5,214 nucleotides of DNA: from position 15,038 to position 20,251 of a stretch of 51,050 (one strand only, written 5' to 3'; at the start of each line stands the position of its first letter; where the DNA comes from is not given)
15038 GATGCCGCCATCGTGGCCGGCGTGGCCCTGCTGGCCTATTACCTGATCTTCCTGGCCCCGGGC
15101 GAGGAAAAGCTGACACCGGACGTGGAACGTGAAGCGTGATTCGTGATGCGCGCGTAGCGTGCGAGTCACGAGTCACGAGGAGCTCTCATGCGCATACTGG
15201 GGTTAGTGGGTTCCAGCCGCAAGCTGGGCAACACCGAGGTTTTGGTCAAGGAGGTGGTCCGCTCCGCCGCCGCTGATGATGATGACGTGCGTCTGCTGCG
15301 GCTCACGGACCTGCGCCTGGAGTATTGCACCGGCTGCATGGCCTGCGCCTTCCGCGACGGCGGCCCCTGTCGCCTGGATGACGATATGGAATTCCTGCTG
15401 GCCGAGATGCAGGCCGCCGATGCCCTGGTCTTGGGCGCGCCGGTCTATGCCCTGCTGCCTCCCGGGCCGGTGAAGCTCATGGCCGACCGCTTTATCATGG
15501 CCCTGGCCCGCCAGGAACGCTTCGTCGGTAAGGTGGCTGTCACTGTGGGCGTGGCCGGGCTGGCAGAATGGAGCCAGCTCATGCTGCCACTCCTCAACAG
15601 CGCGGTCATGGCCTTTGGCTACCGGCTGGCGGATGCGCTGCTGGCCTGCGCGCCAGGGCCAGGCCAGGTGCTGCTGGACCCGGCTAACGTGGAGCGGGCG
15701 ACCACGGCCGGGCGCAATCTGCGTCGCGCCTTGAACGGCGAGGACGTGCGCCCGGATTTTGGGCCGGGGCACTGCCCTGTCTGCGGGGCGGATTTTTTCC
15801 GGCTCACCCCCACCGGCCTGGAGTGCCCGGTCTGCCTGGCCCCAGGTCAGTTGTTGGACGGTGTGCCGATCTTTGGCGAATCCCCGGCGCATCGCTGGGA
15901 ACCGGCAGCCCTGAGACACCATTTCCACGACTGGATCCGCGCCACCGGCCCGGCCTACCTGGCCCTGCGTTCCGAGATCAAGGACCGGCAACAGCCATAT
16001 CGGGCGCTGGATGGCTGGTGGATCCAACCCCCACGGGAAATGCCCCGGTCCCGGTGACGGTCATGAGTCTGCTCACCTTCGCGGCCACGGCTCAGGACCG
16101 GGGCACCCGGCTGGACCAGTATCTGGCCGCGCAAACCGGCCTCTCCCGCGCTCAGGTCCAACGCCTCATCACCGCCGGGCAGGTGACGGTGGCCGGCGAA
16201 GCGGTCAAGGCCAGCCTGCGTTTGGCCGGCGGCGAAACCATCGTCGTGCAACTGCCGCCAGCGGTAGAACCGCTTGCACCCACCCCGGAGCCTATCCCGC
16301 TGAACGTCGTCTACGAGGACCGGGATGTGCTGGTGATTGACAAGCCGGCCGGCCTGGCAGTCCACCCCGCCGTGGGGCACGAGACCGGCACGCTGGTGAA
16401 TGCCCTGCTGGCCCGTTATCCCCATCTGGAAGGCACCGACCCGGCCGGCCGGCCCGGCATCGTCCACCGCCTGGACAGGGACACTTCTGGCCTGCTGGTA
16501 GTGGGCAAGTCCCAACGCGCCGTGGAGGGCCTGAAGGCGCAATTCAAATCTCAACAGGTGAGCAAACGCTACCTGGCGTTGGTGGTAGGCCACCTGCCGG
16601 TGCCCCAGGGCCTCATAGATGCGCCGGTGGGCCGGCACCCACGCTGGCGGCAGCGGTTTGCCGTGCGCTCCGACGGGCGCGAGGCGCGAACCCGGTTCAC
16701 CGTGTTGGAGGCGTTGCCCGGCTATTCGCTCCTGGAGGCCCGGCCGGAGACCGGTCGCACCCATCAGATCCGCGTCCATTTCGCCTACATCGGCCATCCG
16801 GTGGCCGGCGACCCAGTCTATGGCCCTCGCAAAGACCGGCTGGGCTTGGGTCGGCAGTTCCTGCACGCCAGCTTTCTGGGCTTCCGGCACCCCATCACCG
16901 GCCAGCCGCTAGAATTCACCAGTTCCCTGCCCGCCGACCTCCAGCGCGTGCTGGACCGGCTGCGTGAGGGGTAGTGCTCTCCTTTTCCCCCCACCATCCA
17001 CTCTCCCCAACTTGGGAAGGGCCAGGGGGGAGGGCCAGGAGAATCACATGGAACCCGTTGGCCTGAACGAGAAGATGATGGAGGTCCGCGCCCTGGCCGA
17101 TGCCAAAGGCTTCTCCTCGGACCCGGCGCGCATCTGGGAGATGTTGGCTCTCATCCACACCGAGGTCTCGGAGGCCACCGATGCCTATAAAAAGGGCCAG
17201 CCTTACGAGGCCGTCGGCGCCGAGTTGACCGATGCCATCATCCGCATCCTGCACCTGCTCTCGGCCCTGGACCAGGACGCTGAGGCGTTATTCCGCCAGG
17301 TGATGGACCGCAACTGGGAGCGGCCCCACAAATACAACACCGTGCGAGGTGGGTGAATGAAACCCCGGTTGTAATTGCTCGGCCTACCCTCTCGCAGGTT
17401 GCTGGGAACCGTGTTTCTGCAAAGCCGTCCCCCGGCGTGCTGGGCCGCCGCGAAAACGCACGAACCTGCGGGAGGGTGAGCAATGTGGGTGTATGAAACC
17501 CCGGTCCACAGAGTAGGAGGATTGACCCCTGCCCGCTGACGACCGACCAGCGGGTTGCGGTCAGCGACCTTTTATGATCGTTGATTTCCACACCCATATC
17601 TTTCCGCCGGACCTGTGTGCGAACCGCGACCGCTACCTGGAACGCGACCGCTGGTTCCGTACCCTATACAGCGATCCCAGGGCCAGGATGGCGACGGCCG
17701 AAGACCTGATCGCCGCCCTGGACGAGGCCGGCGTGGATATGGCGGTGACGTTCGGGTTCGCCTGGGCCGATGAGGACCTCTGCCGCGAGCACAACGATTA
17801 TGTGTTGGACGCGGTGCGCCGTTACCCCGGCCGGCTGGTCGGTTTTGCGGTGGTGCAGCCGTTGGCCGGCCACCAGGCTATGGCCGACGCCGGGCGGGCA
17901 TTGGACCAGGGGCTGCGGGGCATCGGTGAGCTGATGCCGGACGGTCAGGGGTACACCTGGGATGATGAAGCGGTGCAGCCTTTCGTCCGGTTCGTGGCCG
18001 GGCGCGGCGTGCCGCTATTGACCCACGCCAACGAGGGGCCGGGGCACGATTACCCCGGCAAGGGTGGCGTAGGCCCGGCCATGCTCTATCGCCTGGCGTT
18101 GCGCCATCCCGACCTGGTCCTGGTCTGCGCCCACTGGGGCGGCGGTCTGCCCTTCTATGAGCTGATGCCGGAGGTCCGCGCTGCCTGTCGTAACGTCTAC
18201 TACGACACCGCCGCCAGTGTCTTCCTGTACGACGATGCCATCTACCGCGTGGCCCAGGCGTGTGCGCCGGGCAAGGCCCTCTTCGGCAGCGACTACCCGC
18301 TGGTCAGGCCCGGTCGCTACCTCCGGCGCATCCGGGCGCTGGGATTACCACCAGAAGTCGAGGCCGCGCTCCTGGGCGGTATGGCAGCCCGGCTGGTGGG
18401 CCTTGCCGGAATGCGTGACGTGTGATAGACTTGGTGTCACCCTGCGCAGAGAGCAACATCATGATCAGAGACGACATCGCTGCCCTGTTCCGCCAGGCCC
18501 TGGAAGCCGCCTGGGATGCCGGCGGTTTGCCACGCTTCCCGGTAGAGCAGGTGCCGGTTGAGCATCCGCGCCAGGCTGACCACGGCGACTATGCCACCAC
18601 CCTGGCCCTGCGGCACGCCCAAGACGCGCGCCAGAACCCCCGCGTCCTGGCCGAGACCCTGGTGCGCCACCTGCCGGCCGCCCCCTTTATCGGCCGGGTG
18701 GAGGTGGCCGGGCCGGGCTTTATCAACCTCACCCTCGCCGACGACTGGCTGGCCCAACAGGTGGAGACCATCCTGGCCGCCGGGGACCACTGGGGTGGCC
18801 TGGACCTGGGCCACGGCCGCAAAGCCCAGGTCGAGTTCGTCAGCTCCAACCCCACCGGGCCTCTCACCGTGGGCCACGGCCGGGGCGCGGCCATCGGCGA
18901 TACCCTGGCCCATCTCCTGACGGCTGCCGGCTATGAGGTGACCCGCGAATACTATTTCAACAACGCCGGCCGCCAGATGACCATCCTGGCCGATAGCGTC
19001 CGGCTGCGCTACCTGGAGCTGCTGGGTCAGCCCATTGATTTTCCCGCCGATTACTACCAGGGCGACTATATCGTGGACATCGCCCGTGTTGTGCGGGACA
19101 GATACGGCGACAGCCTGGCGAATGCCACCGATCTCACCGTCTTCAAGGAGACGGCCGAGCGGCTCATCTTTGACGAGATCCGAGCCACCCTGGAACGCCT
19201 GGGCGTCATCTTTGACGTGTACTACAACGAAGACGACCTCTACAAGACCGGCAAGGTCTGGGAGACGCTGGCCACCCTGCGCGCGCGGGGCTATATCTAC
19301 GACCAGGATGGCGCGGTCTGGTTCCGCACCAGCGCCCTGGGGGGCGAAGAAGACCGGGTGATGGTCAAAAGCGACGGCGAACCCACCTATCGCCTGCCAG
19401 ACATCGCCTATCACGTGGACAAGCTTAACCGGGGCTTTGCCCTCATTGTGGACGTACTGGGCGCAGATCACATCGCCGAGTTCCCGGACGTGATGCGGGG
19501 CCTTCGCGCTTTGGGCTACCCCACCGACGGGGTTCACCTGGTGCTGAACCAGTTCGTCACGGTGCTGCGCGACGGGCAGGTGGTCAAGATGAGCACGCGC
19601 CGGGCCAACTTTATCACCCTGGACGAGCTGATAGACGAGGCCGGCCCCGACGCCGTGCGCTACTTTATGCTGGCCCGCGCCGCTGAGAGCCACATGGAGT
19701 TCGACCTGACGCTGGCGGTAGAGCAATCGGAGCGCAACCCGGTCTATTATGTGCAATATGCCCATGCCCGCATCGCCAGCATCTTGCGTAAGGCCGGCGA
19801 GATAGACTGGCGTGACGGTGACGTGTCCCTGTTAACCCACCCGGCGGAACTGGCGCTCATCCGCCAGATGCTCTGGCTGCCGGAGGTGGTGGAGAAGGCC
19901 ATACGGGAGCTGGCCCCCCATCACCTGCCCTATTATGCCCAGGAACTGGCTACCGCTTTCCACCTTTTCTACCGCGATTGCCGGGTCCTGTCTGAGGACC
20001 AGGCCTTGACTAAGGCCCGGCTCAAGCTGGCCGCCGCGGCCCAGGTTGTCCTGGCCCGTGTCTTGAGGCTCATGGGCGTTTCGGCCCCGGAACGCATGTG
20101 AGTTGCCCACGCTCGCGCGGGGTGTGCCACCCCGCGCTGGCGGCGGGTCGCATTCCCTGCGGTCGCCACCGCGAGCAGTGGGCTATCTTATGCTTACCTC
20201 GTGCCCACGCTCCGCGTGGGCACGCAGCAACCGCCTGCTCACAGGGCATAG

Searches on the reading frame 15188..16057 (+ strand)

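Call 82: search_protein_families(library=pfam, proteins=[window:15188-16057:+], max_evalue=0.00001)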
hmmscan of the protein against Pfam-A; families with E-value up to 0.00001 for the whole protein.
window:15188-16057:+ (289 aa): 2 families
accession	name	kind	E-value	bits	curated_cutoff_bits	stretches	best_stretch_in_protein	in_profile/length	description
PF03358.20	FMN_red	-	1.3e-19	70.7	24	1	1-125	1-117/152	NADPH-dependent FMN reductase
PF02525.22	Flavodoxin_2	-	7.5e-06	26.2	27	1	1-102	1-103/198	Flavodoxin-like fold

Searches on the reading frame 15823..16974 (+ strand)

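Call 82: search_protein_families(library=pfam, proteins=[window:15823-16974:+], max_evalue=0.00001)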
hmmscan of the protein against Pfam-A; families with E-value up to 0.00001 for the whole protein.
window:15823-16974:+ (383 aa): 2 families
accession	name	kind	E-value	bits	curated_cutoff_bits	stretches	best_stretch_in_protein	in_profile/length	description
PF00849.27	PseudoU_synth_2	-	2.3e-31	109.5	26.8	1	168-321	1-151/152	RNA pseudouridylate synthase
PF01479.30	S4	-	1.5e-08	34.6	22.8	1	96-140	2-48/48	S4 domain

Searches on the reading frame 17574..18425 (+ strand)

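Call 82: search_protein_families(library=pfam, proteins=[window:17574-18425:+], max_evalue=0.00001)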
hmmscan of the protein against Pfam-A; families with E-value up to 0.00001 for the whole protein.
window:17574-18425:+ (283 aa): 1 family
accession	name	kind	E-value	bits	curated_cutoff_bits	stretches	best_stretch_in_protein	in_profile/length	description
PF04909.20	Amidohydro_2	-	4.4e-30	105.9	26.4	1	3-277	1-289/289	Amidohydrolase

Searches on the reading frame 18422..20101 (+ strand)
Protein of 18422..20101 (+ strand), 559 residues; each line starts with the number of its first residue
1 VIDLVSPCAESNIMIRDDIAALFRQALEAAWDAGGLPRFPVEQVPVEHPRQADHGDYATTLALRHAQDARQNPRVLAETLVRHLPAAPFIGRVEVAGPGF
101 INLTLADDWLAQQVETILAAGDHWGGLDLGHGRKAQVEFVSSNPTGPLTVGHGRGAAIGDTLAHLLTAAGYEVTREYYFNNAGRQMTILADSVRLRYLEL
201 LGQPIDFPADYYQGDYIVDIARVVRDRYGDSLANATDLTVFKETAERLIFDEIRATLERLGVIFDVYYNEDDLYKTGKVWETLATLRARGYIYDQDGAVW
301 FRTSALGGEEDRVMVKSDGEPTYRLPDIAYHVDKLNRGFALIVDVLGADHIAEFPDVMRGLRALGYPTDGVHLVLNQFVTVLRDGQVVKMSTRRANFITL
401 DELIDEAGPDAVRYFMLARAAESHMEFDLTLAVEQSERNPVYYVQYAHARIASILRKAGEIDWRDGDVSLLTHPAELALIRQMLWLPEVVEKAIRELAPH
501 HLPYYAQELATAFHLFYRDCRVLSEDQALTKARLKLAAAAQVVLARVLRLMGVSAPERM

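Call 72: search_protein_families(library=pfam, proteins=[window:18422-20101:+], max_evalue=0.00001)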
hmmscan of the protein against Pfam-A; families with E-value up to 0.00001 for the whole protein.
window:18422-20101:+ (559 aa): 4 families
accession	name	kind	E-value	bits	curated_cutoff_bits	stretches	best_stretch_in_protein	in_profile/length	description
PF05746.21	DALR_1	-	7.9e-35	119.9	22.3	1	444-559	1-117/117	DALR anticodon binding domain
PF00750.26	tRNA-synt_1d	-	4.6e-22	78.9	23.3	1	114-413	2-304/349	tRNA synthetases class I (R), catalytic domain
PF03485.21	Arg_tRNA_synt_N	-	3.7e-20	72.8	21.5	1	18-105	2-85/85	Arginyl tRNA synthetase N terminal domain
PF09334.17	tRNA-synt_1g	-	4.8e-06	26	20.1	0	388-430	326-367/391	tRNA synthetases class I (M)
